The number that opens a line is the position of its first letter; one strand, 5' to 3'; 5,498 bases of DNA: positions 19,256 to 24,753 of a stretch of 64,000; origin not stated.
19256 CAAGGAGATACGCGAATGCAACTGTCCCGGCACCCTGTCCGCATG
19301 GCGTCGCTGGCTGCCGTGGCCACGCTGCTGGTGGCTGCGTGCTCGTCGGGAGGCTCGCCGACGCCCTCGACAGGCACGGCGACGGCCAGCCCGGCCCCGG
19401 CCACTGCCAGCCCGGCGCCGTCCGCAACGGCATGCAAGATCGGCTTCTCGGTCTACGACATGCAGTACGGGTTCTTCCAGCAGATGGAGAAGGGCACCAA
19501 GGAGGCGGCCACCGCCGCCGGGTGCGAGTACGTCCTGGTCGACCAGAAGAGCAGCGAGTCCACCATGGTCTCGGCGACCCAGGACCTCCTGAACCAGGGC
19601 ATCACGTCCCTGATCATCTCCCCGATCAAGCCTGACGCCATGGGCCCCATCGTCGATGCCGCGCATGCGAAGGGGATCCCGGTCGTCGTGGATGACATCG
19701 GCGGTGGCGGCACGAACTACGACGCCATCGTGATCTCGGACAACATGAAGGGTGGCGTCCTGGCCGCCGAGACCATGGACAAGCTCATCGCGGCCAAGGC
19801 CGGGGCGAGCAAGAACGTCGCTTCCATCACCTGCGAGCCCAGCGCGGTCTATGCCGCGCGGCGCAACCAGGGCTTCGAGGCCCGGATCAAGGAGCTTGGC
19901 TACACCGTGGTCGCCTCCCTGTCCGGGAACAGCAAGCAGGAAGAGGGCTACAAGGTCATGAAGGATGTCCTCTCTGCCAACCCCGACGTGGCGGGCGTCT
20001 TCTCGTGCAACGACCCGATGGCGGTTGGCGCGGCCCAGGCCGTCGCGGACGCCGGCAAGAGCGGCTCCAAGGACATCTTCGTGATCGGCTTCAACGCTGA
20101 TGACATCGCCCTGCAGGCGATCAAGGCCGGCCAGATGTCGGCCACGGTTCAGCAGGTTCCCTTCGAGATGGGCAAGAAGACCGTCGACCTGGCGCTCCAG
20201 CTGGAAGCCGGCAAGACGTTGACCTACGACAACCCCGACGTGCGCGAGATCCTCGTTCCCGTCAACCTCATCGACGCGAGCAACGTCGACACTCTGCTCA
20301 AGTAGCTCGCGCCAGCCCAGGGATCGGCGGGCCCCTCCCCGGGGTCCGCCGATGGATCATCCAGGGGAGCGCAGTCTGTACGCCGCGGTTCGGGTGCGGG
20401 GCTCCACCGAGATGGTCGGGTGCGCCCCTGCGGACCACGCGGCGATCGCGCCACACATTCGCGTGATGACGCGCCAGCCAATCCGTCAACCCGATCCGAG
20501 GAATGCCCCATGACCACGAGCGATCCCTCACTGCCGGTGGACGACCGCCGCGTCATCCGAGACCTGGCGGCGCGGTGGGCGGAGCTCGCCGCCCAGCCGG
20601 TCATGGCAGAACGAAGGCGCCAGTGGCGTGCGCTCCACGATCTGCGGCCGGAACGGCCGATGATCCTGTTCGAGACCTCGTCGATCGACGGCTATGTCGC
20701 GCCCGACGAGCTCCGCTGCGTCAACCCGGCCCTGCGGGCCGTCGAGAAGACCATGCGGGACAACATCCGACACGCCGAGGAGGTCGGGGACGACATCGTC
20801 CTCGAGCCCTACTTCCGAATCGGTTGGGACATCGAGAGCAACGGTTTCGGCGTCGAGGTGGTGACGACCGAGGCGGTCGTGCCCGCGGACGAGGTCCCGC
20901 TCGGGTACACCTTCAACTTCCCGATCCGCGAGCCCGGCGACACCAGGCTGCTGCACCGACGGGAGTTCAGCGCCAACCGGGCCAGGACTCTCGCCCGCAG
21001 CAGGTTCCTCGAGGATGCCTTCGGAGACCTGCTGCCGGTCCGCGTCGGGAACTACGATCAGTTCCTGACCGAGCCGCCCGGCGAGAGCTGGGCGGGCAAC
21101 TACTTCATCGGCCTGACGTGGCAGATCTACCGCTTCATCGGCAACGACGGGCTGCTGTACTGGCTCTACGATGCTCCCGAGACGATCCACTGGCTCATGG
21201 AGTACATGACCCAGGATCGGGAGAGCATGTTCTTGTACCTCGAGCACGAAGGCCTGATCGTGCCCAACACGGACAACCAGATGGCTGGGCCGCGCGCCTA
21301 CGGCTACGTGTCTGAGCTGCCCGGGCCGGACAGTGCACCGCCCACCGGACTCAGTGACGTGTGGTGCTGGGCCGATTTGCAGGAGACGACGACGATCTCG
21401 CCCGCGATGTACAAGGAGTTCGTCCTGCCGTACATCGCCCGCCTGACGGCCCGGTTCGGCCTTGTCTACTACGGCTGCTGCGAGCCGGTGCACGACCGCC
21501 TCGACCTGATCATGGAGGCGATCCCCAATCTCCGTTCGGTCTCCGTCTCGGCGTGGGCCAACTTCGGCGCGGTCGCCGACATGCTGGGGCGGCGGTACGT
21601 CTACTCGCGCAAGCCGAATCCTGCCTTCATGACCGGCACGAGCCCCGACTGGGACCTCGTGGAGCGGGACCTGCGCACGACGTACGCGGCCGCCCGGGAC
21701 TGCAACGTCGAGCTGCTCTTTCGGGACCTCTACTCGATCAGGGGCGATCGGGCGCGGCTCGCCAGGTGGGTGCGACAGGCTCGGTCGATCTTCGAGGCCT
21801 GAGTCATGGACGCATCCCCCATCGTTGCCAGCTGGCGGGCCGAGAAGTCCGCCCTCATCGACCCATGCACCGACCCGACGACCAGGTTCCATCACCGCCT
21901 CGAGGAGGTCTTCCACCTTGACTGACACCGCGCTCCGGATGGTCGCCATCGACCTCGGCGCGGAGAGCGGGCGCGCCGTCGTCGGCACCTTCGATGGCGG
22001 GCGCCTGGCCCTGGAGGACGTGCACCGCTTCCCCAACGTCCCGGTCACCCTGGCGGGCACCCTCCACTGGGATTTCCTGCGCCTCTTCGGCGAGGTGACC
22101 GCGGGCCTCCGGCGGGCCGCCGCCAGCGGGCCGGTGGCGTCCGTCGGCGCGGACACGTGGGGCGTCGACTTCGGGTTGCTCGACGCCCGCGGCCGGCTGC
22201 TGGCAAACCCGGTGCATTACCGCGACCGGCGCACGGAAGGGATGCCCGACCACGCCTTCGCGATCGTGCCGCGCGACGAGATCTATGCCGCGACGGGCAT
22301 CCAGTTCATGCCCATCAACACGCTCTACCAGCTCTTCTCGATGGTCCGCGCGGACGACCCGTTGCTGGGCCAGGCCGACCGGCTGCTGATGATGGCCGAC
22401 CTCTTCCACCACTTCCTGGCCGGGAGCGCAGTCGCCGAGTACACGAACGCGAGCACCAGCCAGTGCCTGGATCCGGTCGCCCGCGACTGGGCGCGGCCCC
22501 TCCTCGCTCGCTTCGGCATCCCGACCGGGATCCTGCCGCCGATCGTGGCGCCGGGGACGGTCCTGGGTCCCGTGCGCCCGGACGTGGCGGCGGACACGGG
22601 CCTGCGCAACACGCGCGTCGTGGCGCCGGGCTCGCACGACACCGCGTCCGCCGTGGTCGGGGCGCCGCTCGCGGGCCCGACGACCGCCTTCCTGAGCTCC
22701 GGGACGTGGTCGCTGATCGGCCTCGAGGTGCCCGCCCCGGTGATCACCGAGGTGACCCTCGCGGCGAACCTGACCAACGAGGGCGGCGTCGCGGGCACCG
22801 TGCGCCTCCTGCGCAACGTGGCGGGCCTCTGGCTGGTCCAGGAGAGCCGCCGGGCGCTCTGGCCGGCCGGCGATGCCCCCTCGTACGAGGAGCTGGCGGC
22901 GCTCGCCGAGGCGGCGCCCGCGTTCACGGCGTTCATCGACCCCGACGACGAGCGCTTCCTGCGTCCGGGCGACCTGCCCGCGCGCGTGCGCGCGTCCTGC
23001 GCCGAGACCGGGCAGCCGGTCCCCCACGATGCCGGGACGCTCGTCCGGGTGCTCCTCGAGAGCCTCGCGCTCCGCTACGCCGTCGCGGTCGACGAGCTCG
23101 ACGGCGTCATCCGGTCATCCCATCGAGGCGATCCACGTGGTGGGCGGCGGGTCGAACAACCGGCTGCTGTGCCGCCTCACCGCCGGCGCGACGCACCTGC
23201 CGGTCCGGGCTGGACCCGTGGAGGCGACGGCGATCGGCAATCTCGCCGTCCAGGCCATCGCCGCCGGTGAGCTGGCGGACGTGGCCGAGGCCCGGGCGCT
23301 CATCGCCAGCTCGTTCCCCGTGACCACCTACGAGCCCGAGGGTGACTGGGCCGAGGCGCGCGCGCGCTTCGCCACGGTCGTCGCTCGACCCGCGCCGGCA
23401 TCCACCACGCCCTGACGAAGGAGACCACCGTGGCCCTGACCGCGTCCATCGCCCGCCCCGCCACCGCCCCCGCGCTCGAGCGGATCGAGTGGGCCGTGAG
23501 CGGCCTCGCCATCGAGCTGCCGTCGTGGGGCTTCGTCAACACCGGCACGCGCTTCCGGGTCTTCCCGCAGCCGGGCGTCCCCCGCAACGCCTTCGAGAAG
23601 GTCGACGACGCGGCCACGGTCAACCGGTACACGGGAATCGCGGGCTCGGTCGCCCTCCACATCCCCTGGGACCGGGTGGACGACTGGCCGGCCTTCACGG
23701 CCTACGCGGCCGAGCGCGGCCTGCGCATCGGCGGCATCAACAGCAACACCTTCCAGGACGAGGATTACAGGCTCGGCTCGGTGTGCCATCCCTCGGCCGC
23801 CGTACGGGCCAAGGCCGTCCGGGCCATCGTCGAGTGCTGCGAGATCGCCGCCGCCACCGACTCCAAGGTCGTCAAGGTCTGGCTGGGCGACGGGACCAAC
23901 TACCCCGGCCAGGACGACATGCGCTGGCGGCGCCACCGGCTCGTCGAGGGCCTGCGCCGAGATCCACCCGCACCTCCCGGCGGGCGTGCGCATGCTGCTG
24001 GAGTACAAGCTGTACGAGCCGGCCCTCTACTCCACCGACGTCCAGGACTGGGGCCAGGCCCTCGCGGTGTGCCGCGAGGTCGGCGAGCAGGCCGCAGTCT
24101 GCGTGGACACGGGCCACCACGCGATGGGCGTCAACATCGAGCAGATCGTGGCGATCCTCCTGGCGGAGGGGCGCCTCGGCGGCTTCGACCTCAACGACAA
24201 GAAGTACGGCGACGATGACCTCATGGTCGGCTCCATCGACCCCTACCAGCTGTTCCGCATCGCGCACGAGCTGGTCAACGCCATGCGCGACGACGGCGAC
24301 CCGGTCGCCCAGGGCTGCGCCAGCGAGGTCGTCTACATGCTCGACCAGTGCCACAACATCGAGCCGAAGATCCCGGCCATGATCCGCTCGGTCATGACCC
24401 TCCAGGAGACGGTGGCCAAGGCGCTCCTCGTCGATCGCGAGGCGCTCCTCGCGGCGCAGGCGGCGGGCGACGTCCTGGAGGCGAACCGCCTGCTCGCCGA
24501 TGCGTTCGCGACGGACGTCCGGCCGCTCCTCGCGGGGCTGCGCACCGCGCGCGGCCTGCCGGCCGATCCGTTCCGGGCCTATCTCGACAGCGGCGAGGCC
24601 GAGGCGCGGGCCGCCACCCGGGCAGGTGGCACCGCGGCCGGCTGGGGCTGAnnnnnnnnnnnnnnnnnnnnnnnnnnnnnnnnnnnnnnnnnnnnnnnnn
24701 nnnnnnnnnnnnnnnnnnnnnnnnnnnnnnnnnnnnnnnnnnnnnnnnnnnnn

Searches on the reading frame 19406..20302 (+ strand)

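Call 45: search_protein_families(library=pfam, max_evalue=0.0001, proteins=[window:19406-20302:+])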
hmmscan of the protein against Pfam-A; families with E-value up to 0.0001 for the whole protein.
window:19406-20302:+ (299 aa): 4 families
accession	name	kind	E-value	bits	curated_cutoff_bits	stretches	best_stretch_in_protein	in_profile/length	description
PF13407.12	Peripla_BP_4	-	3.7e-54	184.4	35.1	1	12-270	1-257/258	Periplasmic binding protein domain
PF00532.27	Peripla_BP_1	-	2.4e-21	76.9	22.2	1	11-284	3-273/281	Periplasmic binding proteins and sugar binding domain of LacI family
PF13377.12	Peripla_BP_3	-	1.5e-14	54.9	26.5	1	138-288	12-161/167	Periplasmic binding protein-like domain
PF13458.12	Peripla_BP_6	-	7.3e-08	32.9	31.7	1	41-252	44-248/343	Periplasmic binding protein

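Call 69: search_protein_families(library=ncbifam, max_evalue=0.00001, proteins=[window:19406-20302:+])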
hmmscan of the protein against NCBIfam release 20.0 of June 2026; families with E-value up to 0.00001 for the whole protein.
window:19406-20302:+ (299 aa): 23 families
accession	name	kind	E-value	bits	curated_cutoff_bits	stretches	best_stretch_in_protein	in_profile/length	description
NF007936.0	PRK10653.1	equivalog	3.9e-38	131.4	337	1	12-277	29-287/295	ribose ABC transporter substrate-binding protein RbsB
NF007254.0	PRK09701.1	equivalog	8e-28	97.5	335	1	21-275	36-296/311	D-allose transporter substrate-binding protein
NF041827.1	YtfQ_transport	equivalog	3.9e-23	81.9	510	1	6-256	22-276/320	galactofuranose ABC transporter, galactofuranose-binding protein YtfQ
NF047341.1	lactose_RbsR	equivalog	2e-22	80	382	1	11-291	63-325/331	ribose utilization transcriptional repressor RbsR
TIGR02634.1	xylF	equivalog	7.3e-20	71.8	389.55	1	12-275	1-263/302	D-xylose ABC transporter substrate-binding protein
NF007743.0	PRK10423.1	equivalog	3.6e-18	65.7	531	1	12-264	62-305/330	ribose operon transcriptional repressor RbsR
NF007075.0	PRK09526.1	subfamily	3.9e-17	62.2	340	1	11-274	65-317/358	LacI family DNA-binding transcriptional regulator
NF007979.0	PRK10703.1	equivalog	1.3e-16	60.6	501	1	88-266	137-308/341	HTH-type transcriptional repressor PurR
NF007680.0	PRK10355.1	equivalog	2.5e-15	56.5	504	1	5-275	21-290/331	D-xylose ABC transporter substrate-binding protein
NF011924.1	PRK15395.1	equivalog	3.6e-15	55.9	420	2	194-273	226-302/329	galactose/glucose ABC transporter substrate-binding protein MglB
TIGR02637.1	RhaS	equivalog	1.5e-14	53.9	342.25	1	12-271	1-260/302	rhamnose ABC transporter substrate-binding protein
NF007449.0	PRK10014.1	subfamily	2.4e-13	49.9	310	1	8-241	63-289/342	Mal regulon transcriptional regulator MalI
NF040907.2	ChvE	equivalog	3.4e-12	46.2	460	0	179-295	181-305/324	multiple monosaccharide ABC transporter substrate-binding protein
NF007706.0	PRK10401.1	equivalog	4e-11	42.8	555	1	12-271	62-311/346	HTH-type transcriptional regulator GalS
TIGR01481.1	ccpA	equivalog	2e-10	40.6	442.35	1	9-257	60-297/330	catabolite control protein A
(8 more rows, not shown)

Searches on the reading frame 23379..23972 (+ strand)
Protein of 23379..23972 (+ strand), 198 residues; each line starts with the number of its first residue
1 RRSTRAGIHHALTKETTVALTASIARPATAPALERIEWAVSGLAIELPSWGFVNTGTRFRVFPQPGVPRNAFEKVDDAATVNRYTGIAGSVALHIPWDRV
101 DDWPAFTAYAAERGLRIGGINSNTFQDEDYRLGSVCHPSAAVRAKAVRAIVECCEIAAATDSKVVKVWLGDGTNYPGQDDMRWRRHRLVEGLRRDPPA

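Call 45: search_protein_families(library=pfam, max_evalue=0.0001, proteins=[window:23379-23972:+])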
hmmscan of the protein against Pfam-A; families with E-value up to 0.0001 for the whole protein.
window:23379-23972:+ (198 aa): 1 family
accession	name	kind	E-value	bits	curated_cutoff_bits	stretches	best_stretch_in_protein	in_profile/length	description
PF01261.30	AP_endonuc_2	-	1.4e-05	25.4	31.1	1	102-193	29-109/249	Xylose isomerase-like TIM barrel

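Call 69: search_protein_families(library=ncbifam, max_evalue=0.00001, proteins=[window:23379-23972:+])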
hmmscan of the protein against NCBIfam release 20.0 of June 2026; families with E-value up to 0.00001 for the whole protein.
window:23379-23972:+ (198 aa): 2 families
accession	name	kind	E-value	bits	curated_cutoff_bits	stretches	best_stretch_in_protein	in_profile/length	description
TIGR02635.1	RhaI_grampos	equivalog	2.8e-72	243.7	531.35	1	34-193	2-161/378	L-rhamnose isomerase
TIGR02629.1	L_rham_iso_rhiz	equivalog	9.4e-38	130.2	646.75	1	18-184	18-186/412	L-rhamnose catabolism isomerase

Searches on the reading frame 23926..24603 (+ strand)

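Call 45: search_protein_families(library=pfam, max_evalue=0.0001, proteins=[window:23926-24603:+])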
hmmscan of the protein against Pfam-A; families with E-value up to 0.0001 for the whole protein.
window:23926-24603:+ (226 aa): 0 families

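Call 69: search_protein_families(library=ncbifam, max_evalue=0.00001, proteins=[window:23926-24603:+])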
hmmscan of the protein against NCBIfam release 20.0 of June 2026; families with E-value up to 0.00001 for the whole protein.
window:23926-24603:+ (226 aa): 2 families
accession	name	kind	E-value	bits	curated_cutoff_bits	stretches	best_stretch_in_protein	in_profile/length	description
TIGR02635.1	RhaI_grampos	equivalog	4.5e-89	299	531.35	1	10-225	160-370/378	L-rhamnose isomerase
TIGR02629.1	L_rham_iso_rhiz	equivalog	2.2e-55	188.2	646.75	1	9-223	193-401/412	L-rhamnose catabolism isomerase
